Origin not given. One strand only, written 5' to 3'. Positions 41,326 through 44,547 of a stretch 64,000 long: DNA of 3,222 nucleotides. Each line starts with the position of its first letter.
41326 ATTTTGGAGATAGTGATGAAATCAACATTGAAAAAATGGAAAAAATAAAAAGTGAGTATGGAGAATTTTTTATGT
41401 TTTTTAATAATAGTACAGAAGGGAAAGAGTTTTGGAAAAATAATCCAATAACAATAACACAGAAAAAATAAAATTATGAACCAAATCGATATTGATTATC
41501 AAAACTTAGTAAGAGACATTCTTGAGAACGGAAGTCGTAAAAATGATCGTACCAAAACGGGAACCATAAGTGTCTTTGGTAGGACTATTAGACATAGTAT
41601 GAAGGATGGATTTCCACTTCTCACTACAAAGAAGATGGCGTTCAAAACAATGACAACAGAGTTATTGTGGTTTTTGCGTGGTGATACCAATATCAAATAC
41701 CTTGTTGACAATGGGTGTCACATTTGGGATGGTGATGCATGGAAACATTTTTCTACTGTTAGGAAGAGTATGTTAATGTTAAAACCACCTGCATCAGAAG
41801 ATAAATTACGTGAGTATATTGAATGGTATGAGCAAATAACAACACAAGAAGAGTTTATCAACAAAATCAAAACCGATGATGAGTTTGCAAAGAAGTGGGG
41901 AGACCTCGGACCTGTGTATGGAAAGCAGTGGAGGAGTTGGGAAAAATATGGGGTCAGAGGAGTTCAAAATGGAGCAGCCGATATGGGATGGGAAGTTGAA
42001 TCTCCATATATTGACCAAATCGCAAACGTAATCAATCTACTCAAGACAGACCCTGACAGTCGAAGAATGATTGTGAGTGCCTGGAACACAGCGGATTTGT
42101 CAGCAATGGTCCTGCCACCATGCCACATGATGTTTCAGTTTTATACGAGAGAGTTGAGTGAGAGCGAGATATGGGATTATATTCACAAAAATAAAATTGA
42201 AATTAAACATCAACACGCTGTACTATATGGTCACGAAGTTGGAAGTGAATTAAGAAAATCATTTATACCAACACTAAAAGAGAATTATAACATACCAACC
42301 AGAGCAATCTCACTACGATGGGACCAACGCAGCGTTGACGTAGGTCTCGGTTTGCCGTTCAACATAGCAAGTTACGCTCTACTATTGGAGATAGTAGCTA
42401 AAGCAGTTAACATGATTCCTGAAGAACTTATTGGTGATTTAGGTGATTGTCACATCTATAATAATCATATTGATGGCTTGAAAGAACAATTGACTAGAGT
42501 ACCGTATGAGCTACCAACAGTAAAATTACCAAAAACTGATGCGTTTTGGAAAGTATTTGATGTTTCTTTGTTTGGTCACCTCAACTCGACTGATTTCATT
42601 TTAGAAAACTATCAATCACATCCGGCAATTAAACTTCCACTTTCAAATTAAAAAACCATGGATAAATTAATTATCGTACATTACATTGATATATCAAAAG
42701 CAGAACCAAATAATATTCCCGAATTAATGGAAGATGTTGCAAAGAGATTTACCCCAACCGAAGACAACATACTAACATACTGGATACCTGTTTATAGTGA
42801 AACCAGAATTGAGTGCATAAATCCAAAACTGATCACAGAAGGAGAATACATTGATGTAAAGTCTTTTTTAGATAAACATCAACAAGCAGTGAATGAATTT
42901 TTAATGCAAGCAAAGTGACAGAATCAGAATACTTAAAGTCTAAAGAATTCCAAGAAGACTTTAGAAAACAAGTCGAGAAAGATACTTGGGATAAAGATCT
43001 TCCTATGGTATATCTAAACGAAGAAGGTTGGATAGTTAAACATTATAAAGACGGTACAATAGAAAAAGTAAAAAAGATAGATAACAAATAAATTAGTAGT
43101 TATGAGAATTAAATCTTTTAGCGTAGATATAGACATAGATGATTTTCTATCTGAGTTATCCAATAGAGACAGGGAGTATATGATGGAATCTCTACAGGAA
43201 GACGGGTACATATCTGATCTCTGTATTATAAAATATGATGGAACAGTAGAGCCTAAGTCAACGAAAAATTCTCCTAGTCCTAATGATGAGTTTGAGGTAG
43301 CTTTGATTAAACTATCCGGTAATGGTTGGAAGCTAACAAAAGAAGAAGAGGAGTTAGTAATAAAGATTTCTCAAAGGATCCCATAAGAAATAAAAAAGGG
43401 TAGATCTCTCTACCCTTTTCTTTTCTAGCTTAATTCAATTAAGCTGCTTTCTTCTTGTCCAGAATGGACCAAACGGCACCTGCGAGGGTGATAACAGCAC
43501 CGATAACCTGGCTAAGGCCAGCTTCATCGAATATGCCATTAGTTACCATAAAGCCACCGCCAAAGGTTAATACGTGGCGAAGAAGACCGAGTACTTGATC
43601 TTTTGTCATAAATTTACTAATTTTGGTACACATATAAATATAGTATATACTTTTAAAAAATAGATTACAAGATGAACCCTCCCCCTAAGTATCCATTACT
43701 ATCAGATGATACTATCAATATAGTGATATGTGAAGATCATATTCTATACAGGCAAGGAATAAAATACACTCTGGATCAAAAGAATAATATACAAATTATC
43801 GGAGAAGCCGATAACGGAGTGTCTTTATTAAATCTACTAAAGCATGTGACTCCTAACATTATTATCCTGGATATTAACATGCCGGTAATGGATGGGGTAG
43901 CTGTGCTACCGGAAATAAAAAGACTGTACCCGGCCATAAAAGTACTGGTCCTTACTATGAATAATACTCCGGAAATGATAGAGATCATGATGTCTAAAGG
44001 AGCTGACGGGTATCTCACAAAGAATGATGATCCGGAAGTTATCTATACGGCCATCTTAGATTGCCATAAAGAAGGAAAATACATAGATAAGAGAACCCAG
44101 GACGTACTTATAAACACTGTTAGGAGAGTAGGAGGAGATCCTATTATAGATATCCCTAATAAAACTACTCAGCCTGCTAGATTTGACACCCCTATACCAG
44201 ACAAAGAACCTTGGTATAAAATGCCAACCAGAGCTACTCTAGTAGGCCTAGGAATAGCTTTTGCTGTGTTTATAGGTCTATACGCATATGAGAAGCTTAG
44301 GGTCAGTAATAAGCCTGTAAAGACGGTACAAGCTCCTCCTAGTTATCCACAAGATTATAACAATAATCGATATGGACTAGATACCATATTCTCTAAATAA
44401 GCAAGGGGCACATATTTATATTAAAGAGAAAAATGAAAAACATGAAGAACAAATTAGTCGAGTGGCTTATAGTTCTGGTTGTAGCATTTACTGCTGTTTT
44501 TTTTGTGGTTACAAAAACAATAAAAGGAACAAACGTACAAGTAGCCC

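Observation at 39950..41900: Tandem paralogs whose internal segment recurs inside an insertion of the thymidylate synthase gene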

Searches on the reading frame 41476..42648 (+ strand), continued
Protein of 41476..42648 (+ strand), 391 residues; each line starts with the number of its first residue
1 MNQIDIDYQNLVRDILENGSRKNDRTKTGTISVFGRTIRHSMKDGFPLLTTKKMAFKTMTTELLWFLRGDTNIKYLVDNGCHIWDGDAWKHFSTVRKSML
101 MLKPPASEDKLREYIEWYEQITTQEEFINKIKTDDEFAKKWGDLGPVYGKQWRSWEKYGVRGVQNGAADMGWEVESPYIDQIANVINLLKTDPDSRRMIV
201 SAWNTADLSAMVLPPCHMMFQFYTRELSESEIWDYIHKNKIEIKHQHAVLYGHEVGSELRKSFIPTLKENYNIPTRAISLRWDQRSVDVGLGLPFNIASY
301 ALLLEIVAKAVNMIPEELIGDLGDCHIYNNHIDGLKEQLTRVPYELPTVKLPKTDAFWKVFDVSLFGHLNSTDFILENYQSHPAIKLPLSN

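Call 17: find_homologous_proteins(query=window:41476-42648:+, max_evalue=1e-20)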
Query window:41476-42648:+ (391 aa): 8000 proteins with E <= 1e-20 among 8000 candidates; the best 120 are listed.
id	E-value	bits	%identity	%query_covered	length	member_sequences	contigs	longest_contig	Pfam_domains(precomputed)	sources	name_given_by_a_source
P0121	4.2e-228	776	87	100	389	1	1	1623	PF00303.25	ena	-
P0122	2.1e-172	592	68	100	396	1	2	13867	PF00303.25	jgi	jgi:thymidylate synthase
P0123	1.7e-171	589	67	100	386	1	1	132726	PF00303.25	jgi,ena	jgi:thymidylate synthase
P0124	2.0e-170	586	68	100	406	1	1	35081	PF00303.25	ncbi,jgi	jgi:thymidylate synthase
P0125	1.4e-161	557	65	100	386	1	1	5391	PF00303.25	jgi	jgi:thymidylate synthase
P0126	2.7e-161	556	65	100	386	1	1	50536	PF00303.25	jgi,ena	jgi:thymidylate synthase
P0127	1.1e-160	554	64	100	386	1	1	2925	PF00303.25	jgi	jgi:thymidylate synthase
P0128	3.9e-159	548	65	100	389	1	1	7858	PF00303.25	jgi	jgi:thymidylate synthase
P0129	2.1e-158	546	65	100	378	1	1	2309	PF00303.25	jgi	jgi:thymidylate synthase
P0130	5.3e-158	545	65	100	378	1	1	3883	PF00303.25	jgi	jgi:thymidylate synthase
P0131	2.1e-156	539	63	100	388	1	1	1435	PF00303.25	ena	-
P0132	1.1e-155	537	64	100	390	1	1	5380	PF00303.25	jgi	jgi:thymidylate synthase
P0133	1.9e-155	536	65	100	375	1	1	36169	PF00303.25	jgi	-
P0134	3.0e-155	536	63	100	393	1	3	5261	PF00303.25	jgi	jgi:thymidylate synthase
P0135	1.1e-153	531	64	100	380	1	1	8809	PF00303.25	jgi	jgi:thymidylate synthase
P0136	3.0e-151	522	98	58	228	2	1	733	PF00303.25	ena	-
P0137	3.5e-149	516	63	100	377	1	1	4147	PF00303.25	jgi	jgi:thymidylate synthase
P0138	5.1e-149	515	61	100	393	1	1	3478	PF00303.25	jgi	jgi:thymidylate synthase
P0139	1.9e-148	513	62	100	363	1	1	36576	PF00303.25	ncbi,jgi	jgi:thymidylate synthase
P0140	4.3e-148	512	63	100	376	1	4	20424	PF00303.25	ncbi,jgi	jgi:thymidylate synthase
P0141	1.1e-146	507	60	100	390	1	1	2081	PF00303.25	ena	-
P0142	1.3e-146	507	60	100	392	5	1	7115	PF00303.25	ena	-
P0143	8.3e-146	505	63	100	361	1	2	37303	PF00303.25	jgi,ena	jgi:thymidylate synthase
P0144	1.7e-145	504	61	100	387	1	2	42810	PF00303.25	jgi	jgi:thymidylate synthase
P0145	1.3e-144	501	61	100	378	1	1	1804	PF00303.25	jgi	jgi:thymidylate synthase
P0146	3.1e-144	499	63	100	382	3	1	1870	PF00303.25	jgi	-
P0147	1.4e-143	497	65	100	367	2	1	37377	PF00303.25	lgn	-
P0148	3.6e-143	496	60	99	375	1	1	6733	PF00303.25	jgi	jgi:thymidylate synthase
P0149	4.2e-143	496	60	100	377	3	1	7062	PF00303.25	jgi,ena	-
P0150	1.7e-142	494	61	100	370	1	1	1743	PF00303.25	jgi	jgi:thymidylate synthase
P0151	3.3e-142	493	59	100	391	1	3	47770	PF00303.25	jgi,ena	jgi:thymidylate synthase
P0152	7.0e-142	492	60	100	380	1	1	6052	PF00303.25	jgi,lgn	jgi:thymidylate synthase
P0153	2.7e-141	490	53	100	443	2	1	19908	PF00303.25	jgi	-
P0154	3.2e-140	486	59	100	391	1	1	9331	PF00303.25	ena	-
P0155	3.6e-140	486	59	100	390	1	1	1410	PF00303.25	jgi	jgi:thymidylate synthase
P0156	1.1e-139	484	58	100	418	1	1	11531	PF00303.25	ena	-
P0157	1.2e-139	484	58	100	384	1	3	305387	PF00303.25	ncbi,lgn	-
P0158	1.5e-139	484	58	100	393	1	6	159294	PF00303.25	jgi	jgi:thymidylate synthase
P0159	1.9e-139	484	61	100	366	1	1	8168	PF00303.25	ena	-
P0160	2.6e-139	483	61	100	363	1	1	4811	PF00303.25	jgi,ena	jgi:thymidylate synthase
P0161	3.1e-139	483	82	69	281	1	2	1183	PF00303.25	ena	-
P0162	4.3e-139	482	60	100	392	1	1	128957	PF00303.25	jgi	-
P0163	4.6e-139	482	60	100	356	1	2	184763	PF00303.25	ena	-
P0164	5.0e-139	482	59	100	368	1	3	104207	PF00303.25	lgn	-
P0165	8.9e-139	481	59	100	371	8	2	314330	PF00303.25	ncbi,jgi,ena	jgi:thymidylate synthase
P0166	1.1e-138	481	54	100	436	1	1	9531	PF00303.25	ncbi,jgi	jgi:thymidylate synthase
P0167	2.6e-138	480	59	100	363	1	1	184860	PF00303.25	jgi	jgi:thymidylate synthase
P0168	8.0e-138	478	60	100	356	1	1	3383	PF00303.25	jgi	-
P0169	8.9e-138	478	59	100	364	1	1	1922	PF00303.25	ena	-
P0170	9.7e-138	478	60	100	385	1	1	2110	PF00303.25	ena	-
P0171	1.6e-137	477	61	100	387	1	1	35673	PF00303.25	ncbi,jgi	jgi:thymidylate synthase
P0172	2.0e-137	477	58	100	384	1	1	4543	PF00303.25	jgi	jgi:thymidylate synthase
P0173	2.1e-137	477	63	90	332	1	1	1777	PF00303.25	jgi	jgi:thymidylate synthase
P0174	2.2e-137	477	58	100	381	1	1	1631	PF00303.25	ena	-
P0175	3.1e-137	476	59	100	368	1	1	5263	PF00303.25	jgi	jgi:thymidylate synthase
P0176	3.6e-137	476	61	100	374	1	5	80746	PF00303.25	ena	-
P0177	5.7e-137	475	59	100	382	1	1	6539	PF00303.25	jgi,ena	jgi:thymidylate synthase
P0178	6.2e-137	475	55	100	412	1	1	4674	PF00303.25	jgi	-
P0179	7.0e-137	475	61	100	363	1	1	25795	PF00303.25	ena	-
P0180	8.1e-137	475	59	100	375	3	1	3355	PF00303.25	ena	-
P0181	1.0e-136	475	59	100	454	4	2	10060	PF00303.25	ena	-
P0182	1.2e-136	474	59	100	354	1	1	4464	PF00303.25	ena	-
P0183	1.4e-136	474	59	100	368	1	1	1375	PF00303.25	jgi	jgi:thymidylate synthase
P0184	1.5e-136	474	59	100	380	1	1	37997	PF00303.25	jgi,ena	-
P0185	1.7e-136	474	59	100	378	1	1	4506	PF00303.25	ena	-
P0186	1.7e-136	474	53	100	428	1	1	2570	PF00303.25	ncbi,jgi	jgi:thymidylate synthase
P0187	1.9e-136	474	59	100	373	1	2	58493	PF00303.25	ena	-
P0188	2.4e-136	473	53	100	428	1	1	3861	PF00303.25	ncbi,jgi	jgi:thymidylate synthase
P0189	2.7e-136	473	58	100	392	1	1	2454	PF00303.25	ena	-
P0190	3.0e-136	473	58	100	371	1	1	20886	PF00303.25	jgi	jgi:thymidylate synthase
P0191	3.0e-136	473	58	100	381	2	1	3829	PF00303.25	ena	-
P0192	3.3e-136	473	53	100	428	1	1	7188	PF00303.25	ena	-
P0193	4.0e-136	473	59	100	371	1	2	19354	PF00303.25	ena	-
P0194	4.2e-136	473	57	100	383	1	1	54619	PF00303.25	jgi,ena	jgi:thymidylate synthase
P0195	6.8e-136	472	64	86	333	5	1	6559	PF00303.25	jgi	jgi:thymidylate synthase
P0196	7.0e-136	472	57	99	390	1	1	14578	PF00303.25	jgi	jgi:thymidylate synthase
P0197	7.1e-136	472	60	100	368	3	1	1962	PF00303.25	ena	-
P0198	7.1e-136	472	58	100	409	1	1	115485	PF00303.25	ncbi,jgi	jgi:thymidylate synthase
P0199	8.2e-136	472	53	100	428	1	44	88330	PF00303.25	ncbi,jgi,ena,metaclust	jgi:thymidylate synthase|metaclust:\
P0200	8.9e-136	472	56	100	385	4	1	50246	PF00303.25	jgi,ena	jgi:thymidylate synthase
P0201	1.2e-135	471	53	100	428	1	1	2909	PF00303.25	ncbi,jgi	jgi:thymidylate synthase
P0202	1.2e-135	471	58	100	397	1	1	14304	PF00303.25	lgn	-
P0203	1.2e-135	471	53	100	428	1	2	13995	PF00303.25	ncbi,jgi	jgi:thymidylate synthase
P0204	1.4e-135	471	53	100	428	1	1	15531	PF00303.25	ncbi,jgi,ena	jgi:thymidylate synthase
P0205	1.5e-135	471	54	100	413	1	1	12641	PF00303.25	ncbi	-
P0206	1.5e-135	471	59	100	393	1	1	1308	PF00303.25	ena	-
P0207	1.6e-135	471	58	100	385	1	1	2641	PF00303.25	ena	-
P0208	1.9e-135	470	53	100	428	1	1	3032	PF00303.25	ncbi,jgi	jgi:thymidylate synthase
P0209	1.9e-135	470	60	100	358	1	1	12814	PF00303.25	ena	-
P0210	2.0e-135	470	53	100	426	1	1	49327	PF00303.25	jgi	jgi:thymidylate synthase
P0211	2.1e-135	470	53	100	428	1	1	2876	PF00303.25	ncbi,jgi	jgi:thymidylate synthase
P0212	3.0e-135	470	53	100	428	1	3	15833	PF00303.25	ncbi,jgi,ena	jgi:thymidylate synthase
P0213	3.2e-135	470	53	100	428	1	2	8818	PF00303.25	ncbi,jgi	jgi:thymidylate synthase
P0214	3.3e-135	470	58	100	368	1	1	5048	PF00303.25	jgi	jgi:thymidylate synthase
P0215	3.5e-135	470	53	100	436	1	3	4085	PF00303.25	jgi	-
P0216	3.6e-135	470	59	100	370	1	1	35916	PF00303.25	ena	-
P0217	3.7e-135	470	59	100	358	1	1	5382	PF00303.25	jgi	jgi:thymidylate synthase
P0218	4.1e-135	469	53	100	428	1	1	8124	PF00303.25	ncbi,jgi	jgi:thymidylate synthase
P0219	4.6e-135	469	60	100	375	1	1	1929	PF00303.25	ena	-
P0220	5.0e-135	469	57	100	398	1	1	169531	PF00303.25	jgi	-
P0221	5.7e-135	469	59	100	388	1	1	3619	PF00303.25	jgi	jgi:thymidylate synthase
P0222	5.9e-135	469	56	100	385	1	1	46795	PF00303.25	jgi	-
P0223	6.4e-135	469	60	100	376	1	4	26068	PF00303.25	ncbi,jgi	jgi:thymidylate synthase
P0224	6.9e-135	469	53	100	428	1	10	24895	PF00303.25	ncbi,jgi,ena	jgi:thymidylate synthase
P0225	7.5e-135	468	53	100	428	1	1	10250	PF00303.25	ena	-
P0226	7.8e-135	468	59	100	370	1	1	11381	PF00303.25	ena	-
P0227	9.4e-135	468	53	100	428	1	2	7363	PF00303.25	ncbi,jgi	jgi:thymidylate synthase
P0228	9.9e-135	468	58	100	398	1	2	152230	PF00303.25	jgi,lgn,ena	jgi:thymidylate synthase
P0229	9.9e-135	468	58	100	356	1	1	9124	PF00303.25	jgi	jgi:thymidylate synthase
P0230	1.1e-134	468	59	100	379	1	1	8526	PF00303.25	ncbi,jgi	jgi:thymidylate synthase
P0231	1.1e-134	468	59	100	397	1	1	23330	PF00303.25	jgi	jgi:thymidylate synthase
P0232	1.1e-134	468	52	100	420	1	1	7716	PF00303.25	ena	-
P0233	1.2e-134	468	59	100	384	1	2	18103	PF00303.25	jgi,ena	jgi:thymidylate synthase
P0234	1.4e-134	468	58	100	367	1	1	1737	PF00303.25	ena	-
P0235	2.0e-134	467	54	100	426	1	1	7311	PF00303.25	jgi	-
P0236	2.2e-134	467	57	100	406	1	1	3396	PF00303.25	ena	-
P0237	2.9e-134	467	57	100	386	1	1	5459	PF00303.25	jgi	jgi:thymidylate synthase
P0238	3.0e-134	466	58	100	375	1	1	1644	PF00303.25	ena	-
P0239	3.4e-134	466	60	100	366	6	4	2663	PF00303.25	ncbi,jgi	jgi:thymidylate synthase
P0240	3.6e-134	466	62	100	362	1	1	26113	PF00303.25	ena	-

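Call 32: predict_structure(alignment_id=A2)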
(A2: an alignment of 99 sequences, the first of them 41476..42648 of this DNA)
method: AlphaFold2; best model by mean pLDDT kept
length: 391 residues; sequences in the alignment: 99
mean_pLDDT: 85.7   pTM: 0.87
mean pLDDT of the five models: 85.7, 82.8, 82.7, 80.2, 78.9
residues with pLDDT >= 90: 216; 70-90: 122; 50-70: 38; < 50: 15
segments of 3 or more residues with pLDDT < 50: 159-173
pLDDT, mean of each block of 10 residues (from residue 1): 92 98 83 96 96 95 92 92 88 84 65 74 92 92 75 65 43 61 94 94 79 83 94 87 65 68 77 93 95 96 96 97 96 97 96 85 89 95 89 57
secondary structure, 60 per line:
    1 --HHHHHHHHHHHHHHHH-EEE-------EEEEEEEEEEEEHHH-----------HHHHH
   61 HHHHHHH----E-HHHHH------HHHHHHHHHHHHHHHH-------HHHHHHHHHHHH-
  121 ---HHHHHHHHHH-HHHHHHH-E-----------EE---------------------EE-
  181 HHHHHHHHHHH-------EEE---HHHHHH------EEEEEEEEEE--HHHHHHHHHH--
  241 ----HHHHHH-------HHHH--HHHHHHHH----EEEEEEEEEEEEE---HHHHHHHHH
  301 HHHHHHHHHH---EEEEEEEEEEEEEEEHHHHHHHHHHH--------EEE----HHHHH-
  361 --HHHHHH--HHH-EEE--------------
elements in order: H3-18 E20-22 E30-41 H56-67 H74-78 H85-100 H108-119 H124-133 H135-141 H181-191 E199-201 H205-210 E217-226 H229-238 H245-250 H258-261 H264-271 E276-288 H292-310 E314-328 H329-339 E348-350 H355-359 H363-368 E375-377

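Call 61: get_annotated_region(hit=H2, flank=4000)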
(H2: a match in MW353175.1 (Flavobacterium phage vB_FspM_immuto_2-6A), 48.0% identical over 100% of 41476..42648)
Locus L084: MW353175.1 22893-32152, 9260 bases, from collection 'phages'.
description: Flavobacterium phage vB_FspM_immuto_2-6A, complete genome.
organism: Flavobacterium phage vB_FspM_immuto_2-6A (NCBI taxid 2801477)
taxonomy: Viruses; Duplodnaviria; Heunggongvirae; Uroviricota; Caudoviricetes; Immutovirus; Immutovirus immuto
host: Flavobacterium sp. LMO8; source: Baltic Sea mesocosm; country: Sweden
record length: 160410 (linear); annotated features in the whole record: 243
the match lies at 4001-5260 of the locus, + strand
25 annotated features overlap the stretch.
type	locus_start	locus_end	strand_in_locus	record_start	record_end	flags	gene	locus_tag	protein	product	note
CDS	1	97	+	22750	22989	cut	-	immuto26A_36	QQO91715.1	hypothetical protein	-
CDS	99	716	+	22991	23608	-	-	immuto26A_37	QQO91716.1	hypothetical protein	-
CDS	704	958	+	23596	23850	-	-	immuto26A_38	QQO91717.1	hypothetical protein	-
CDS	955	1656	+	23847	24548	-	-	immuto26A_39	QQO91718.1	phosphoesterase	-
CDS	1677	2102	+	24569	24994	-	-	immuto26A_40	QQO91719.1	hypothetical protein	-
CDS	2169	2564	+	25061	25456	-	-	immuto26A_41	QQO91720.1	hypothetical protein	-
CDS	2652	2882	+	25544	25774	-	-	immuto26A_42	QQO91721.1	hypothetical protein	-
CDS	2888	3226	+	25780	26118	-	-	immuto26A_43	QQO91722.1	amino acid transporter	Amino acid transporter, PotE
CDS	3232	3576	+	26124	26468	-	-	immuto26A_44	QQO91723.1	ribonucleotide reductase beta subunit, ferritin-like domain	Ribonucleotide reductase beta subunit, ferritin-like domain, NrdF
CDS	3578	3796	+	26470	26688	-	-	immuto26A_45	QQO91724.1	hypothetical protein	-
CDS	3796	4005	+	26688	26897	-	-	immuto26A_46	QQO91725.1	hypothetical protein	-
CDS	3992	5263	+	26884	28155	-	-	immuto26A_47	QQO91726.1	thymidylate synthase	thymidylate synthase, ThyA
CDS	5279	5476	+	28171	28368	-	-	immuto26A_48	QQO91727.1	arginine kinase activator protein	protein-arginine kinase activator protein, McsA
CDS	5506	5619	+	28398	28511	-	-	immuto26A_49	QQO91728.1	hypothetical protein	-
CDS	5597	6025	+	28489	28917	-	-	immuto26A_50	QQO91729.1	hydrolase/thioesterase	-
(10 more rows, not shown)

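Call 66: find_related_loci(query=A2, collection=genome_contigs, flank=3000)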
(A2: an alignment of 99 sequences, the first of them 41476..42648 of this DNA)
Query A2 (391 aa) in genome_contigs; peptide patterns used: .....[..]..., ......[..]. (x = any residue, [..] = any of these).
600 stretches matched a pattern (row limit reached: there are more); 598 encode a relative of the query (tblastn E <= 1e-3); the best 80 are kept; 80 distinct loci.
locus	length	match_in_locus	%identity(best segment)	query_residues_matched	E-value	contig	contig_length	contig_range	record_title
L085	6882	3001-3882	42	8-390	7e-84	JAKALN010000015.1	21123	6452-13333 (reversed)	MAG: bacterium isolate WY5.bin128 NODE_3912_length_21123_cov_9.488760, whole genome shotgun sequence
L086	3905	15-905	42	6-386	6e-81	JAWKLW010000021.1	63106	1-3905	MAG: Saprospiraceae bacterium isolate ABC1.120 ABC1.120.fa-21, whole genome shotgun sequence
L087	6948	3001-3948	38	1-390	1e-76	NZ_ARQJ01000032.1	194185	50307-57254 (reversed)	Salinicoccus albus DSM 19776 strain YIM-Y21 G343DRAFT_scaffold00002.2_C, whole genome shotgun sequence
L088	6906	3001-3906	39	8-390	5e-76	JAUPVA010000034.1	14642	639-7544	MAG: Patescibacteria group bacterium isolate erpe_2018_sw_21hr_WHONDRS-SW48-000092_B_bin.69 scaffold_593831, whole genom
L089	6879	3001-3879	39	8-390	1e-74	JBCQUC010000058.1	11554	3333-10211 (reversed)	MAG: Rikenellaceae bacterium isolate MAG330 NODE_2173_length_11555_cov_89.871786, whole genome shotgun sequence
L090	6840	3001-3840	39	8-386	4e-74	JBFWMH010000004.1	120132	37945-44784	MAG: Acholeplasmataceae bacterium isolate CA_2019_NHSR_85 NODE_440_length_120132_cov_53.064031_NHSR, whole genome shotgu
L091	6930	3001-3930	38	8-390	1e-73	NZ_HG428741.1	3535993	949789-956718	Bacillus massiliigorillae strain G2, whole genome shotgun sequence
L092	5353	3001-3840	38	8-386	4e-73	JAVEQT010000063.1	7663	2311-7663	MAG: Acholeplasmataceae bacterium isolate BF_dRep_35 NODE_32445_length_7663_cov_19.388402_Biofilm4, whole genome shotgun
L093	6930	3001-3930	36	8-390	3e-73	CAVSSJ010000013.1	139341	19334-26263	MAG: uncultured Carnobacteriaceae bacterium isolate MFD05674.bin.4.515 genome assembly, contig: contig_61236, whole geno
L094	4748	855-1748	38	8-390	2e-73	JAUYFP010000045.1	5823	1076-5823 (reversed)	MAG: bacterium isolate C21_metabat.bin.20 C21_k141_410444, whole genome shotgun sequence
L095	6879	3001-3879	40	8-390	1e-72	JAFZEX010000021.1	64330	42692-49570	MAG: Alistipes sp. isolate RGIG7704 Water_buffalos_Rectum-3__c175206, whole genome shotgun sequence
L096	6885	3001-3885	39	8-390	1e-72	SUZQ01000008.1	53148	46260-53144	MAG: Rikenellaceae bacterium isolate SIG180 NODE_14518_length_53148_cov_4.475811, whole genome shotgun sequence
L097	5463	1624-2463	38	8-386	3e-72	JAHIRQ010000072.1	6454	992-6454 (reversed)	MAG: Bacillota bacterium isolate MM_PC_MetaG.mb.136 MM_PC_MetaG.mb.136_k141_552526, whole genome shotgun sequence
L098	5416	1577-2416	39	8-386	8e-72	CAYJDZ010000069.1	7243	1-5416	MAG TPA_asm: uncultured Mariniplasma sp. isolate ERP122455_co1_2 genome assembly, contig: NODE_3605_length_7243_cov_14.2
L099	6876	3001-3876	37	8-389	1e-71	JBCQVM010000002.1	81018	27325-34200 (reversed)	MAG: Rikenellaceae bacterium isolate MAG366 NODE_89_length_81019_cov_7.951334, whole genome shotgun sequence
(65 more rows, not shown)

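Call 67: search_protein_families(library=ncbifam, proteins=[window:41476-42648:+], max_evalue=0.01)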
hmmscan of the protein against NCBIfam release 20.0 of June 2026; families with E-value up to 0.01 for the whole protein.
window:41476-42648:+ (391 aa): 8 families
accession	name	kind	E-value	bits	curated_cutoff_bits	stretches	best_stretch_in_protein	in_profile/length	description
NF002496.0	PRK01827.1-2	equivalog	1.1e-100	336.8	325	2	1-226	1-210/318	thymidylate synthase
TIGR03284.1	thym_sym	equivalog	2.3e-93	312.6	108.35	2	7-226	2-188/296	thymidylate synthase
NF002497.0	PRK01827.1-3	equivalog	1.4e-91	306.5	327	3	7-89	3-85/264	thymidylate synthase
NF002499.0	PRK01827.1-5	equivalog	3.4e-80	269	405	3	7-87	3-83/264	thymidylate synthase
NF010393.0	PRK13821.1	equivalog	2.6e-56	191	576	3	272-389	201-321/323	thymidylate synthase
NF002495.0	PRK01827.1-1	equivalog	1.8e-35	122.9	327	3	281-389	174-277/279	thymidylate synthase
NF002498.0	PRK01827.1-4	equivalog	6.4e-27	94.6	427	2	270-390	165-282/283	thymidylate synthase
TIGR03283.1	thy_syn_methano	equivalog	8.7e-08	31.9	174.55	1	94-226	36-141/201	thymidylate synthase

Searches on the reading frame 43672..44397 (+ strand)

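Call 54: search_protein_families(library=pfam, proteins=[window:43672-44397:+], max_evalue=0.01)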
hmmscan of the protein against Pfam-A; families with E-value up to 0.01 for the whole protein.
window:43672-44397:+ (242 aa): 1 family
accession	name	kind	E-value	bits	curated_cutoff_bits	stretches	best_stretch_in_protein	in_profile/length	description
PF00072.30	Response_reg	-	1.3e-24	86.9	30.2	1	17-128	1-110/111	Response regulator receiver domain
